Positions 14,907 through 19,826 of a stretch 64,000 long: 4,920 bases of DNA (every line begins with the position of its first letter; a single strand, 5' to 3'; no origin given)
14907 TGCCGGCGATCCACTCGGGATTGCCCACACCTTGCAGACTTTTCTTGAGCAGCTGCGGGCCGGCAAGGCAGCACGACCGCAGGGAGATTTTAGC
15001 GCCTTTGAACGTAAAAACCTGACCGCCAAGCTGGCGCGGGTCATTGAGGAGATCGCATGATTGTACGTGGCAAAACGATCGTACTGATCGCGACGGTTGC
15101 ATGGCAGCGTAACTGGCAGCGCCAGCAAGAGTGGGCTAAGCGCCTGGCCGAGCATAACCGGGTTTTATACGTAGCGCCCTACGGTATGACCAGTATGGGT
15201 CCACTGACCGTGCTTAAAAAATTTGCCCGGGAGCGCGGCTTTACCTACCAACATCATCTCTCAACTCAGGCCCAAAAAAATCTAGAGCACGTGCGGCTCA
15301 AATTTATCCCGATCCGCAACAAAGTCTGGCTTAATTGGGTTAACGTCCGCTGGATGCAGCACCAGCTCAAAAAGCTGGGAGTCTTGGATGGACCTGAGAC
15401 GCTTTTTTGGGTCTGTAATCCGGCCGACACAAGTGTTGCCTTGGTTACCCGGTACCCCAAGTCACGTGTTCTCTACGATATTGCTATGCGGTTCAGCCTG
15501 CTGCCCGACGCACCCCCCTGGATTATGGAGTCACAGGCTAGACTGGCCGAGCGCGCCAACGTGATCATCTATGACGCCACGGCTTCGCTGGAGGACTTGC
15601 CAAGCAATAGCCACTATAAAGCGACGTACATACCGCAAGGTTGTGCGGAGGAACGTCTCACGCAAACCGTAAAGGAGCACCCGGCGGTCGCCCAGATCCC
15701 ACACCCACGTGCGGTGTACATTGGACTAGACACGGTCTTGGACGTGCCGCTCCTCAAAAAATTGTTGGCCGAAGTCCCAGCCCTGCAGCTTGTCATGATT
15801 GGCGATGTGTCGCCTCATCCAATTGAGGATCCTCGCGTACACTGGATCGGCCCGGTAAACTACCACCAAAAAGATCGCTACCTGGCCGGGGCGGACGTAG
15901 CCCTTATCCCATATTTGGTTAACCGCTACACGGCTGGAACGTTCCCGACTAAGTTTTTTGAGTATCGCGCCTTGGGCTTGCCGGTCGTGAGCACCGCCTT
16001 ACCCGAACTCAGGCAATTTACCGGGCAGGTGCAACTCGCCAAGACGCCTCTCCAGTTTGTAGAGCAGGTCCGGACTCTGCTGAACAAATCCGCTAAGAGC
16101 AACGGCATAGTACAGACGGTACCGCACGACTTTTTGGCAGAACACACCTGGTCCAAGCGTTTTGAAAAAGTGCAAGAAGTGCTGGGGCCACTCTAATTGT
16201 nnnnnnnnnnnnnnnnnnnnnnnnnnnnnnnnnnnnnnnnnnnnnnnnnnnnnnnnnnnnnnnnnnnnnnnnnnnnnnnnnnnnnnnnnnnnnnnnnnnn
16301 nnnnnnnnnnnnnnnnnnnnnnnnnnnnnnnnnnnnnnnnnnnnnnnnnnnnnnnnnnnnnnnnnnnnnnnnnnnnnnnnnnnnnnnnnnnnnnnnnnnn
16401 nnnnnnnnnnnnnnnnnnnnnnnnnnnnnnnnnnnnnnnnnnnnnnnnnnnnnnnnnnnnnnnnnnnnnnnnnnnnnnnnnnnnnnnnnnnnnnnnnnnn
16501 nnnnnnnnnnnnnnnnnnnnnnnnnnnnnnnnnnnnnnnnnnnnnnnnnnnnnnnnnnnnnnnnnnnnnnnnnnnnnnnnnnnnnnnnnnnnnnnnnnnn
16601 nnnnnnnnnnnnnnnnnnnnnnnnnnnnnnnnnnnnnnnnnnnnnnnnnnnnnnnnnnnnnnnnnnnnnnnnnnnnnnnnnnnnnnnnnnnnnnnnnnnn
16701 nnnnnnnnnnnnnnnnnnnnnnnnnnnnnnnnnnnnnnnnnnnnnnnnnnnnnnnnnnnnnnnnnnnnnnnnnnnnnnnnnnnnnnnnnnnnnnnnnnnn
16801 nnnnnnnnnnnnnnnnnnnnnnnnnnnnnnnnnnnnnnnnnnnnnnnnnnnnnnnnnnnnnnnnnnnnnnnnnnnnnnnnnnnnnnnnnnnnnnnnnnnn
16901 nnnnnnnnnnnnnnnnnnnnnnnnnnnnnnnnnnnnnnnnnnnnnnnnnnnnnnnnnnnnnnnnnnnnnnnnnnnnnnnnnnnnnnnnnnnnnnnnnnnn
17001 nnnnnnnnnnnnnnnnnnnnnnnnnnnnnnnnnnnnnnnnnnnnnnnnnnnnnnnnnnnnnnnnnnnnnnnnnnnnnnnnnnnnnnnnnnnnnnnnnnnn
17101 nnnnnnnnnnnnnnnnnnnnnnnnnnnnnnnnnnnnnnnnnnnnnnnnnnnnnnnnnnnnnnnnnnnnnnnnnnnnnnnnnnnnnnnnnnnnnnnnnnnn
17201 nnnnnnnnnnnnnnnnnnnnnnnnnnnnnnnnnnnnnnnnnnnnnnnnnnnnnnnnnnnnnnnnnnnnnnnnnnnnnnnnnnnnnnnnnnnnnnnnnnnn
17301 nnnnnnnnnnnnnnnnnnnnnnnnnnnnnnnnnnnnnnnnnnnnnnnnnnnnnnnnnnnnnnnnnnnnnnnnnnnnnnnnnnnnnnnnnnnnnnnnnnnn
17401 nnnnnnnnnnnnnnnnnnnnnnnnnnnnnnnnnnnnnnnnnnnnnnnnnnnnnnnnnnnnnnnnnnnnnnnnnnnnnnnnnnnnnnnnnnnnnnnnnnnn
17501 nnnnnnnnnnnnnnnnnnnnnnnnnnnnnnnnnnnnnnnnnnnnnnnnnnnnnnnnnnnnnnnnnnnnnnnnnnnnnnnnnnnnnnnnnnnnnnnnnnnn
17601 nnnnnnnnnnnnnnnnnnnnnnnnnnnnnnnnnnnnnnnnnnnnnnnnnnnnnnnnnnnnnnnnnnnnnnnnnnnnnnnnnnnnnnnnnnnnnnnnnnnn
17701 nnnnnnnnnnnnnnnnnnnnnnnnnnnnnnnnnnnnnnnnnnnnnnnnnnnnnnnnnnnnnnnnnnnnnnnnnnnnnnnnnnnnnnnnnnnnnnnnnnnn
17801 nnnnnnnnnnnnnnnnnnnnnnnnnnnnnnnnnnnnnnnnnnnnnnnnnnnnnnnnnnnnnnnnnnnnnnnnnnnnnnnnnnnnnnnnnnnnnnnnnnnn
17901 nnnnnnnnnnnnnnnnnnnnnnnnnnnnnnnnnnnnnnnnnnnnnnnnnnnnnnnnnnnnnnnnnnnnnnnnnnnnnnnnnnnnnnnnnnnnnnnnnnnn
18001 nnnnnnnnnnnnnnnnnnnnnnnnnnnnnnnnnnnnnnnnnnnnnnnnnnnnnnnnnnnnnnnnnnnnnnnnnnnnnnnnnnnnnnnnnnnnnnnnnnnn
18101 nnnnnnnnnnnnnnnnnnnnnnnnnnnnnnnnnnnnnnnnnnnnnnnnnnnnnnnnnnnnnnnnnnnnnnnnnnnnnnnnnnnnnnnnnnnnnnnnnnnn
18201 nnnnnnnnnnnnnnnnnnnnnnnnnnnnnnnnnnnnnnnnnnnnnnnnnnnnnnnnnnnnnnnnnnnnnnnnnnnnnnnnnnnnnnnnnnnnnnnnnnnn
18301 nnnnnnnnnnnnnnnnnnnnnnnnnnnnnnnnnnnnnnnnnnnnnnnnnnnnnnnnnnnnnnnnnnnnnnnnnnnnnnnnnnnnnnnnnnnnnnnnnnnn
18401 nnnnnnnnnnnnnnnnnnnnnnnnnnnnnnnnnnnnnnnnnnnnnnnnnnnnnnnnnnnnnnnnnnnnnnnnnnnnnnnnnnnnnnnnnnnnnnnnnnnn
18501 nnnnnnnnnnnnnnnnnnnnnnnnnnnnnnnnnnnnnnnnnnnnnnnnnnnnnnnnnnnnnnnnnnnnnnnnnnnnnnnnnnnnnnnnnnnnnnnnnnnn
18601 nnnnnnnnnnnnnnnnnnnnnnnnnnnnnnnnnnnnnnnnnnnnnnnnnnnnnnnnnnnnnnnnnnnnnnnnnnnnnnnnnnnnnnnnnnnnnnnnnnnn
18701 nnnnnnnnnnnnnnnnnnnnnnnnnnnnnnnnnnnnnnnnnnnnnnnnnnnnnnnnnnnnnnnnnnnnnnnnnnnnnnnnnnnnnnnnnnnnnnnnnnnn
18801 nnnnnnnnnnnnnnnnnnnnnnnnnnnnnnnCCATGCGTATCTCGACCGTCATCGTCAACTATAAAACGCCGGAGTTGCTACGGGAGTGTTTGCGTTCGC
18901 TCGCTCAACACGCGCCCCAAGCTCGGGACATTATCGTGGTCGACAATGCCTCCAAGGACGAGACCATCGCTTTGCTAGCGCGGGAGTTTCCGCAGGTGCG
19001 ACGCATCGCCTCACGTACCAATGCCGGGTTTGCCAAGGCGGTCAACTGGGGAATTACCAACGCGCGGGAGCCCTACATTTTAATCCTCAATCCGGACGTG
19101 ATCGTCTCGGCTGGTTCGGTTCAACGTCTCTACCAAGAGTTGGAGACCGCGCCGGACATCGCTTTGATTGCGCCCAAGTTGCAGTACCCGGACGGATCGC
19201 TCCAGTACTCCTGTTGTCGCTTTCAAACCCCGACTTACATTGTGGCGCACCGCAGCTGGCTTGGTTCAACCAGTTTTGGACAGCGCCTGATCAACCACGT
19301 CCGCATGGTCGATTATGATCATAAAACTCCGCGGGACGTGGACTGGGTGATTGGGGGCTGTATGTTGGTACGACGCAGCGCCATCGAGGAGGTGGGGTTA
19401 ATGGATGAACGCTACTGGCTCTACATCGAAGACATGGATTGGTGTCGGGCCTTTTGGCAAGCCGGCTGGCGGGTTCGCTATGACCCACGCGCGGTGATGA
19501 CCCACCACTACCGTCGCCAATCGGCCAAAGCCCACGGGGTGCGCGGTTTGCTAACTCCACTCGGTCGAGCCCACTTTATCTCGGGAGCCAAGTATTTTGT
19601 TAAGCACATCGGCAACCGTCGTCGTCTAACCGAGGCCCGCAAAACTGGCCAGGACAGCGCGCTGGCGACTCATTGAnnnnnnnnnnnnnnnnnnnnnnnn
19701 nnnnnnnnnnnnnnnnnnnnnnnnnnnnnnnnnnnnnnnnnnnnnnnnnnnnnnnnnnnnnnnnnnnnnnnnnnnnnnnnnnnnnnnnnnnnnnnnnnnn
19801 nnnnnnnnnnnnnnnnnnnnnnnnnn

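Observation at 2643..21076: One locus encodes both a Wzx/Wzy-type glycopolymer pathway and CWB2-anchored surface proteins, which points to a self-contained cell-wall polymer plus anchored-protein system.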

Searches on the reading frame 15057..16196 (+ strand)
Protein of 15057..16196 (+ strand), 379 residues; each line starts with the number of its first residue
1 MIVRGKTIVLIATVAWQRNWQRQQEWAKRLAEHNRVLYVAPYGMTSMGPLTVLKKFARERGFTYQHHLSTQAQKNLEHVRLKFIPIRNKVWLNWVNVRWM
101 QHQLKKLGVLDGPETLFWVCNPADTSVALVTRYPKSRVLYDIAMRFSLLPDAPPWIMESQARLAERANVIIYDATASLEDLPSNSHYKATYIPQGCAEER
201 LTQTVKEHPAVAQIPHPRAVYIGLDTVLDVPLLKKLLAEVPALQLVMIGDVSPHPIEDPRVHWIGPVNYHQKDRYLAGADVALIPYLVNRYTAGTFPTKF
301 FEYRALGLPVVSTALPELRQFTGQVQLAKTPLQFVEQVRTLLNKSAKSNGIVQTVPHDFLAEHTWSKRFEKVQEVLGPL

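Call 4: search_protein_families(library=pfam, proteins=[window:15057-16196:+], max_evalue=0.01)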
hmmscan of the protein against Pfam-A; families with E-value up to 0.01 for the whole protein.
window:15057-16196:+ (379 aa): 3 families
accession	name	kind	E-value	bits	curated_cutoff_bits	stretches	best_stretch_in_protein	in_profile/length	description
PF13524.12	Glyco_trans_1_2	-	6.6e-11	42.8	25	1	232-372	5-142/144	Glycosyl transferase-like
PF13692.12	Glyco_trans_1_4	-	2.6e-10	41.1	27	1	234-343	25-141/142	Glycosyl transferases group 1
PF00534.26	Glycos_transf_1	-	1.3e-05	25.3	26.4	1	260-321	74-130/172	Glycosyl transferases group 1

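Call 32: search_protein_families(library=ncbifam, proteins=[window:15057-16196:+], max_evalue=0.00001)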
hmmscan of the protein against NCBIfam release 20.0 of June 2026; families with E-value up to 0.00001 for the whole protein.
window:15057-16196:+ (379 aa): 1 family
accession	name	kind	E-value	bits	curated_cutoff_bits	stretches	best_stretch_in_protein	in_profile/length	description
NF047676.1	TeichurnBiosyTuaH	equivalog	8.2e-12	44.7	550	1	224-374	223-382/384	teichuronic acid biosynthesis protein TuaH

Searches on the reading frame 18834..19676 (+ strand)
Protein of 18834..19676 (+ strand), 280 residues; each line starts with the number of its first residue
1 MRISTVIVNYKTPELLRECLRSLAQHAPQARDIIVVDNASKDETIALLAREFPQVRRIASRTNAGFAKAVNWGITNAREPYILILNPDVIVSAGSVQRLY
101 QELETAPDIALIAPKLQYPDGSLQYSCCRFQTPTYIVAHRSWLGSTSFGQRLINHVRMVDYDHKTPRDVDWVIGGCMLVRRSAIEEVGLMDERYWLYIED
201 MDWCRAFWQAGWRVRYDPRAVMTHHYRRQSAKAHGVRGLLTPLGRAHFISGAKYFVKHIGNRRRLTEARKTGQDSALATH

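Call 4: search_protein_families(library=pfam, proteins=[window:18834-19676:+], max_evalue=0.01)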
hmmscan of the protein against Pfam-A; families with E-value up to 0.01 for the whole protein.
window:18834-19676:+ (280 aa): 5 families
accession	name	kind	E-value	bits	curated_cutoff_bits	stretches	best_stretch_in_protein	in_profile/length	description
PF00535.33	Glycos_transf_2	-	2.7e-22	79.9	23.3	1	4-187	1-167/168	Glycosyl transferase family 2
PF13641.12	Glyco_tranf_2_3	-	3.3e-14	53.9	27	1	3-232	3-219/230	Glycosyltransferase like family 2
PF13632.12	Glyco_trans_2_3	-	2e-09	38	27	1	81-222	1-121/198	Glycosyl transferase family group 2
PF13506.12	Glyco_transf_21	-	1.4e-06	28.4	21.7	1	73-231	25-162/174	Glycosyl transferase family 21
PF13704.12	Glyco_tranf_2_4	-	0.0081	17.1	27.5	0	24-63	12-51/98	Glycosyl transferase family 2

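Call 32: search_protein_families(library=ncbifam, proteins=[window:18834-19676:+], max_evalue=0.00001)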
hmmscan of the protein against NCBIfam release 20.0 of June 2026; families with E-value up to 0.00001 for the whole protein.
window:18834-19676:+ (280 aa): 11 families
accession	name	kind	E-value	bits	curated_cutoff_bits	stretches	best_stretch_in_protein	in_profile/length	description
TIGR03965.1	mycofact_glyco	equivalog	9.5e-20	70.9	280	2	4-116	77-191/467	mycofactocin biosynthesis glycosyltransferase MftF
TIGR01556.1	rhamnosyltran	subfamily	5.4e-15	55.3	200.55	1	18-231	8-207/281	rhamnosyltransferase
TIGR03937.1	PgaC_IcaA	equivalog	6.5e-15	55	422.3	1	3-111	47-158/407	poly-beta-1,6-N-acetyl-D-glucosamine synthase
NF041875.1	EPS_EpsD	equivalog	1.3e-14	54.3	370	1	3-112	1-113/325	exopolysaccharide biosynthesis glycosyltransferase EpsD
TIGR04283.1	glyco_like_mftF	equivalog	1.8e-09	37.5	182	1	3-105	1-99/221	TIGR04283 family arsenosugar biosynthesis glycosyltransferase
NF038299.1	EPS_HpsN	equivalog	4.1e-09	35.9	425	1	2-225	2-221/317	hormogonium polysaccharide biosynthesis glycosyltransferase HpsN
NF007482.0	PRK10073.1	equivalog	1.3e-08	34.2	423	1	2-98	7-105/334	glycosyltransferase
TIGR03111.1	glyc2_xrt_Gpos1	hypoth_equivalog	3e-08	32.9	363.95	1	3-112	51-165/439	TIGR03111 family XrtG-associated glycosyltransferase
NF050113.1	gal_furan_GlfT1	equivalog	4.5e-07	29.5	330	1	4-77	2-75/290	galactofuranosyltransferase GlfT1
NF038302.1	EPS_HpsE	equivalog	5.6e-07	28.8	300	0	3-113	3-121/307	hormogonium polysaccharide biosynthesis glycosyltransferase HpsE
NF047683.1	TeichurnBiosyTuaG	equivalog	3.1e-06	27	400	1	3-89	8-97/252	teichuronic acid biosynthesis protein TuaG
